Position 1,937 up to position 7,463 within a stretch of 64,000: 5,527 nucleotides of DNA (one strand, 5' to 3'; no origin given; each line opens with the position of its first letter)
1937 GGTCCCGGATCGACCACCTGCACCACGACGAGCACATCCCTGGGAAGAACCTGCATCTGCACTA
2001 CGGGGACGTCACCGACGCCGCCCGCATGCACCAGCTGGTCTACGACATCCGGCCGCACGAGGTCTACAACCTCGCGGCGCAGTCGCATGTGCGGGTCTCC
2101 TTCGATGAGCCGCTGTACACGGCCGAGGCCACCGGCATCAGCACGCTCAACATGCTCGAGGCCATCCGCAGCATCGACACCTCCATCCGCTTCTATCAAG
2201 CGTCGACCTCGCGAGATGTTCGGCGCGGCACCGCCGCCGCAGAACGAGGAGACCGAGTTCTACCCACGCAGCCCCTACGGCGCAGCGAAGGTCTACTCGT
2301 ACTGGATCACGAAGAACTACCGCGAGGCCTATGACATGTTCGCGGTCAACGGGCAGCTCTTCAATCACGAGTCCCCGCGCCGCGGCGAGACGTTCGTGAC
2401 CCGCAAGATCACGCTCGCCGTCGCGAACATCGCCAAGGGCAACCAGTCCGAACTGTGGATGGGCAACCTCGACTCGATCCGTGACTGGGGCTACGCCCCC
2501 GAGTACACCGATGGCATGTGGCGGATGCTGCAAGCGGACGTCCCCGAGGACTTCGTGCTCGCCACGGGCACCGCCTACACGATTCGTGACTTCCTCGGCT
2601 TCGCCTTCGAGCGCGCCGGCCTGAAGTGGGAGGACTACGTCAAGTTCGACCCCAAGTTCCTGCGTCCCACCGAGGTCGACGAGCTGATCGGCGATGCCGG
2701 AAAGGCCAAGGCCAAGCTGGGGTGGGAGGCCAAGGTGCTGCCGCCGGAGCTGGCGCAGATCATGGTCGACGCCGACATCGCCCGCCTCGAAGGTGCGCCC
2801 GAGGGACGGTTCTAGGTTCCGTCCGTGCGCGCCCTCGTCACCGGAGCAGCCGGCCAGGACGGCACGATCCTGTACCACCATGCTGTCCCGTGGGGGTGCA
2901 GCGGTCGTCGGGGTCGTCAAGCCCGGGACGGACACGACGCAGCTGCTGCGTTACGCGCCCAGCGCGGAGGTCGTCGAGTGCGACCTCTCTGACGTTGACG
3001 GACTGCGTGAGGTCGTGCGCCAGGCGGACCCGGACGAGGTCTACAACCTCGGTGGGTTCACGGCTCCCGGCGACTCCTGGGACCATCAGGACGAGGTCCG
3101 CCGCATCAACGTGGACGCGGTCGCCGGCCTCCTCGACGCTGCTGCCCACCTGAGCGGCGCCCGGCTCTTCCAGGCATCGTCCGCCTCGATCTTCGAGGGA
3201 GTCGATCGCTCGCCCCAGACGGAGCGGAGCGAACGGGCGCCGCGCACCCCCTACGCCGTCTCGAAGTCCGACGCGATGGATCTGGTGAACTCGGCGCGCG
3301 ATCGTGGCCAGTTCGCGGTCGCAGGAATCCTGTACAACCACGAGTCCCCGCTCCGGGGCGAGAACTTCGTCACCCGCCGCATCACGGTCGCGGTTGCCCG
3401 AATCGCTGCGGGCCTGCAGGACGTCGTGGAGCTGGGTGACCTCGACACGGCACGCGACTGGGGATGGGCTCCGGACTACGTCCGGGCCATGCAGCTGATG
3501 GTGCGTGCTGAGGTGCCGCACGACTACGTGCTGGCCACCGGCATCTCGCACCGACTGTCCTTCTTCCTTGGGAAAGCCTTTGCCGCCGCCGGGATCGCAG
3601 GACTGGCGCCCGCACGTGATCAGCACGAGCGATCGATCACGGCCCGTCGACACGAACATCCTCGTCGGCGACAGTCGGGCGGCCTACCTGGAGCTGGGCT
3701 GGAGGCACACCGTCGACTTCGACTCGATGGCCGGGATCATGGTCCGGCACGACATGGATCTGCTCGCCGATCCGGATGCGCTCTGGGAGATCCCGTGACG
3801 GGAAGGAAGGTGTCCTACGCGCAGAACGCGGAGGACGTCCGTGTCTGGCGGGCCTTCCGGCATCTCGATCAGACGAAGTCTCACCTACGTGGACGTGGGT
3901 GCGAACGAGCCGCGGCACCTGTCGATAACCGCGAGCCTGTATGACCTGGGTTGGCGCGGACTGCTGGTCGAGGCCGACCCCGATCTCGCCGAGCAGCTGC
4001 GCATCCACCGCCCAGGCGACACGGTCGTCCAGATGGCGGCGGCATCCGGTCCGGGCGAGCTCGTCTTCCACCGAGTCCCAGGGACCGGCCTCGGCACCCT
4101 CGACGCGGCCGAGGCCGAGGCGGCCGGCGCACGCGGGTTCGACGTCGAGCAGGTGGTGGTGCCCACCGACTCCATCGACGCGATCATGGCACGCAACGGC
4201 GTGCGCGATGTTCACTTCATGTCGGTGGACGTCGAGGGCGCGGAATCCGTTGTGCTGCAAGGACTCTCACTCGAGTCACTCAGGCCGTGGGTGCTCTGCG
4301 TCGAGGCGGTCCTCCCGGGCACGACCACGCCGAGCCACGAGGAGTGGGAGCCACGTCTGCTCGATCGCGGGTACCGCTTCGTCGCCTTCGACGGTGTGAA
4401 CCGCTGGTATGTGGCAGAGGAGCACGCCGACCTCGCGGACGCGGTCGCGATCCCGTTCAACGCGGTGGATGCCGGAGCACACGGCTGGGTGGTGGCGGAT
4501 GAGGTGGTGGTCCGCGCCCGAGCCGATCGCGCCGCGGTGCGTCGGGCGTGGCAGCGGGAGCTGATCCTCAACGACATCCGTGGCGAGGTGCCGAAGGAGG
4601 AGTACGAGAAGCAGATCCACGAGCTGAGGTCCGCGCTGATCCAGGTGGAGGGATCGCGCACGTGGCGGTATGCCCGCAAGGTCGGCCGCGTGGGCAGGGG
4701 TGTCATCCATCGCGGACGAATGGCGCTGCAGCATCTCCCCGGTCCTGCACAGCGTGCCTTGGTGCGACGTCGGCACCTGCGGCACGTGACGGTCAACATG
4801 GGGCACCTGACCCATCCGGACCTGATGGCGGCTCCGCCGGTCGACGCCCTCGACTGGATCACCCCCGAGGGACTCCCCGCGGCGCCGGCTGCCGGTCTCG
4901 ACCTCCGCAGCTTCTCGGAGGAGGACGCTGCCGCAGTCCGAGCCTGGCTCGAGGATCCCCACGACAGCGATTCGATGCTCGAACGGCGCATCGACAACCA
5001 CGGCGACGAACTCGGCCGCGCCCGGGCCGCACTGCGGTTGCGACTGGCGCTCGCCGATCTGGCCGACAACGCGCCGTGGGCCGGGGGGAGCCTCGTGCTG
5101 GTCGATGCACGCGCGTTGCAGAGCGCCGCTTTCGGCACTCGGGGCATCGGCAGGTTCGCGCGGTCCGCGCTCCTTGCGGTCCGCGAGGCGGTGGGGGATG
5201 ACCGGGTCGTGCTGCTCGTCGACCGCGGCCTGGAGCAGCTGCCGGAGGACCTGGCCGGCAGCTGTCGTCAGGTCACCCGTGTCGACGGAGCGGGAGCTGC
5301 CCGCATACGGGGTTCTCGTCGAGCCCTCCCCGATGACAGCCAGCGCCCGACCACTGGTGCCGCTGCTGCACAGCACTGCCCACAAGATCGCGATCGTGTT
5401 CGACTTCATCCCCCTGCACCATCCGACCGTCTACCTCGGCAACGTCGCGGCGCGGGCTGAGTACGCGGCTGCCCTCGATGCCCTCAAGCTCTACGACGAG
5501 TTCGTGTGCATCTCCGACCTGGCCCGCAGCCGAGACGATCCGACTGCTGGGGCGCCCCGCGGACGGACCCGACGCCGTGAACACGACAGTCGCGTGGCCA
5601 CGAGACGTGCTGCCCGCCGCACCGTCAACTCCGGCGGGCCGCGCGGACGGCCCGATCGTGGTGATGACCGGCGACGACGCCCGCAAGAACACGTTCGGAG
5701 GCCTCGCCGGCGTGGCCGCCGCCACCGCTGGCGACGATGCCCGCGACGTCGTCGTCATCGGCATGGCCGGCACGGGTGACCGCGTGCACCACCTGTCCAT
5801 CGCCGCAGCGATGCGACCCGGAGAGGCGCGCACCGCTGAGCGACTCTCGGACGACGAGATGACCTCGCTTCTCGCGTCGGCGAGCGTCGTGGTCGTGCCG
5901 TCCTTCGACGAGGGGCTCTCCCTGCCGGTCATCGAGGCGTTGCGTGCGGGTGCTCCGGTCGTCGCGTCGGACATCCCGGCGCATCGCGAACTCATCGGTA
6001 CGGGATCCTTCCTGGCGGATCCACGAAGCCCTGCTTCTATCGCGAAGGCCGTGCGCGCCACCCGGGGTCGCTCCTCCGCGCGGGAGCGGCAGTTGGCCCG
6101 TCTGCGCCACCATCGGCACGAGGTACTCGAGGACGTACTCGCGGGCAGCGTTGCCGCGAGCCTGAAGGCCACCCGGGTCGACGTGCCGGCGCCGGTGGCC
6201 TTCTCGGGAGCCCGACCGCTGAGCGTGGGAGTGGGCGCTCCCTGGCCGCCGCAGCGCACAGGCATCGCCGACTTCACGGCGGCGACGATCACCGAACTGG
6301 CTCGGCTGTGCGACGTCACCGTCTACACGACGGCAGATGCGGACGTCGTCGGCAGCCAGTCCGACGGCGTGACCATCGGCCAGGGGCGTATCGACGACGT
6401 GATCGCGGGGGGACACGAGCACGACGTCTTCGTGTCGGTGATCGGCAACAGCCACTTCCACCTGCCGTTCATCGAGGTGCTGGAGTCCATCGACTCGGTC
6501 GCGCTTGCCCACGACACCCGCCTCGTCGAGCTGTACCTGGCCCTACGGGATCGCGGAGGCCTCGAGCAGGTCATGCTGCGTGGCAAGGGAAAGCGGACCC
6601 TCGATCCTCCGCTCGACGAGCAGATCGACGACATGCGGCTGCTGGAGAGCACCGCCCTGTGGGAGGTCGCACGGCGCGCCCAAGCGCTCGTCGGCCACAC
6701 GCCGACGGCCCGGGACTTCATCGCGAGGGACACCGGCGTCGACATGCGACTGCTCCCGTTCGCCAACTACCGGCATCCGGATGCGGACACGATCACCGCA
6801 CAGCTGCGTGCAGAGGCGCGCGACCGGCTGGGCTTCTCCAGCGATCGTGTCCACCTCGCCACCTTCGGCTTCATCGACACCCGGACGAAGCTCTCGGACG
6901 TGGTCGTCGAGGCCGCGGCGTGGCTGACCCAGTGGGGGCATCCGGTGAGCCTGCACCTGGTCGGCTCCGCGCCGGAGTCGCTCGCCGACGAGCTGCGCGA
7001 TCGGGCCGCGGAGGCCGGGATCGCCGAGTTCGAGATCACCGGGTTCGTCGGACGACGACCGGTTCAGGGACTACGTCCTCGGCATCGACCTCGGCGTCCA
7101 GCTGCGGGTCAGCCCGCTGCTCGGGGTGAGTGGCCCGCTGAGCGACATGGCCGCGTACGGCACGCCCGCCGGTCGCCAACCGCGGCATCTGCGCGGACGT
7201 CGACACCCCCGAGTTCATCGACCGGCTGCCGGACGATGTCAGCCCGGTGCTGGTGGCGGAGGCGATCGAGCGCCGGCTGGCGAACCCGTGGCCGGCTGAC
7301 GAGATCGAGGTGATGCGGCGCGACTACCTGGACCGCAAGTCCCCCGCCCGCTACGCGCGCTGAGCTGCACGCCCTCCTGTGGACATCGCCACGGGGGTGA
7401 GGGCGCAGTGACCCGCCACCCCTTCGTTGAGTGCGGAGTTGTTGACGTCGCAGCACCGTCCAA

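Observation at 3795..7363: ~1190-aa methyltransferase-coil-GT4-GT4 fusion: possible single-chain polymerase, ruler and terminator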

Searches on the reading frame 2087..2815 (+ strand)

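Call 5: search_protein_families(library=pfam, proteins=[window:2087-2815:+], max_evalue=0.01)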
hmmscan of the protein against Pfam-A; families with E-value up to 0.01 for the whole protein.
window:2087-2815:+ (242 aa): 2 families
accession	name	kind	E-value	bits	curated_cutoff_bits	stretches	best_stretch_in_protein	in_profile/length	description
PF16363.11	GDP_Man_Dehyd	-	1.1e-71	242.4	27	1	43-225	131-331/332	GDP-mannose 4,6 dehydratase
PF01370.27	Epimerase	-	2.7e-30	106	20.9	1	43-158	117-239/240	NAD dependent epimerase/dehydratase family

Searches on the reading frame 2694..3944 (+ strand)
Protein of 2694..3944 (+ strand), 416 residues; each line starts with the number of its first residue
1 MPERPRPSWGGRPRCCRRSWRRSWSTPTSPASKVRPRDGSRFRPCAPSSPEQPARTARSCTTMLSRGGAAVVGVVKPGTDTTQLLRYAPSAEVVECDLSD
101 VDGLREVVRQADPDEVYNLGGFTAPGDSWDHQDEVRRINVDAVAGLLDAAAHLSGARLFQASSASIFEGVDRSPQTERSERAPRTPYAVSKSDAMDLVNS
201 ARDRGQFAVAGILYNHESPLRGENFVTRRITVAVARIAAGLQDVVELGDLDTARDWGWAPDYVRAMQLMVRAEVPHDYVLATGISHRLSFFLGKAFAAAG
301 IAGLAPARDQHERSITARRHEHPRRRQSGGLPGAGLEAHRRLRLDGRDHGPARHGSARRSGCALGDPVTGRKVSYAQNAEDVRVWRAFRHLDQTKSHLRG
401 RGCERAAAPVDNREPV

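Call 5: search_protein_families(library=pfam, proteins=[window:2694-3944:+], max_evalue=0.01)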
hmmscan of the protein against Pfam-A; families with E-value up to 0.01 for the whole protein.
window:2694-3944:+ (416 aa): 4 families
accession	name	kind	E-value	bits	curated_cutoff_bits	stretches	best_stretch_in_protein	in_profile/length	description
PF16363.11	GDP_Man_Dehyd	-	2.3e-59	202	27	1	87-314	50-281/332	GDP-mannose 4,6 dehydratase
PF01370.27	Epimerase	-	3.7e-37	128.5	20.9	1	63-280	18-239/240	NAD dependent epimerase/dehydratase family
PF04321.23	RmlD_sub_bind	-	1.4e-13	51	27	1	92-229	31-163/287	RmlD substrate binding domain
PF13460.12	NAD_binding_10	-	0.00041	20.7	27.2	1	56-199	6-132/184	NAD(P)H-binding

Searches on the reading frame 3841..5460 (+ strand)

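Call 5: search_protein_families(library=pfam, proteins=[window:3841-5460:+], max_evalue=0.01)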
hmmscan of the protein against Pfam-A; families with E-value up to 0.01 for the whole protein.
window:3841-5460:+ (539 aa): 1 family
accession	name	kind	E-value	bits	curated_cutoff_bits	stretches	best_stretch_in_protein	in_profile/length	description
PF05050.19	Methyltransf_21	-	1.9e-20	74.1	22.7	1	18-180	1-173/173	Methyltransferase FkbM domain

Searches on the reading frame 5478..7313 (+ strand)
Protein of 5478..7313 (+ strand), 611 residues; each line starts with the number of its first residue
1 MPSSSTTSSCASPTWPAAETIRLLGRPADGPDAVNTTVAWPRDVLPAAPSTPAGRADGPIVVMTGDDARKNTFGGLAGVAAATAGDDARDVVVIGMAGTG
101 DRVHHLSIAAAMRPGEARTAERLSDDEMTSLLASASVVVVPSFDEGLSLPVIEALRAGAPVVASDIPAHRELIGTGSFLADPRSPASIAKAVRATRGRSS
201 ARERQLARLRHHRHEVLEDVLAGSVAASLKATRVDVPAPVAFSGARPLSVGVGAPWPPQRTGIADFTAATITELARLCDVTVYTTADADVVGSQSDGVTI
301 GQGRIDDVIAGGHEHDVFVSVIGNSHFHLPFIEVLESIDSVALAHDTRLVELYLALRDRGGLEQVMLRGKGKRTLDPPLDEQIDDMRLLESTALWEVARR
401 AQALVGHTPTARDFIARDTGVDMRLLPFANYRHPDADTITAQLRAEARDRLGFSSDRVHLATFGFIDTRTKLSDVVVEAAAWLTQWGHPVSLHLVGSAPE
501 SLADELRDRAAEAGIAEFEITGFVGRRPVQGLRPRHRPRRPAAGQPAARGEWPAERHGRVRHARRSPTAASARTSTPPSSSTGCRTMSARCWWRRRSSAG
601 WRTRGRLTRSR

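Call 5: search_protein_families(library=pfam, proteins=[window:5478-7313:+], max_evalue=0.01)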
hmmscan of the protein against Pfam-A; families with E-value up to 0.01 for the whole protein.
window:5478-7313:+ (611 aa): 3 families
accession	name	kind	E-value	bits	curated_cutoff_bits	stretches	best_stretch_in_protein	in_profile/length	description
PF13692.12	Glyco_trans_1_4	-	5.3e-19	69.3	27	1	94-193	36-137/142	Glycosyl transferases group 1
PF00534.26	Glycos_transf_1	-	3.2e-16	59.8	26.4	1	90-193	49-153/172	Glycosyl transferases group 1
PF20706.3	GT4-conflict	-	8.1e-11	42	26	1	66-220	208-358/385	Family 4 Glycosyltransferase in conflict systems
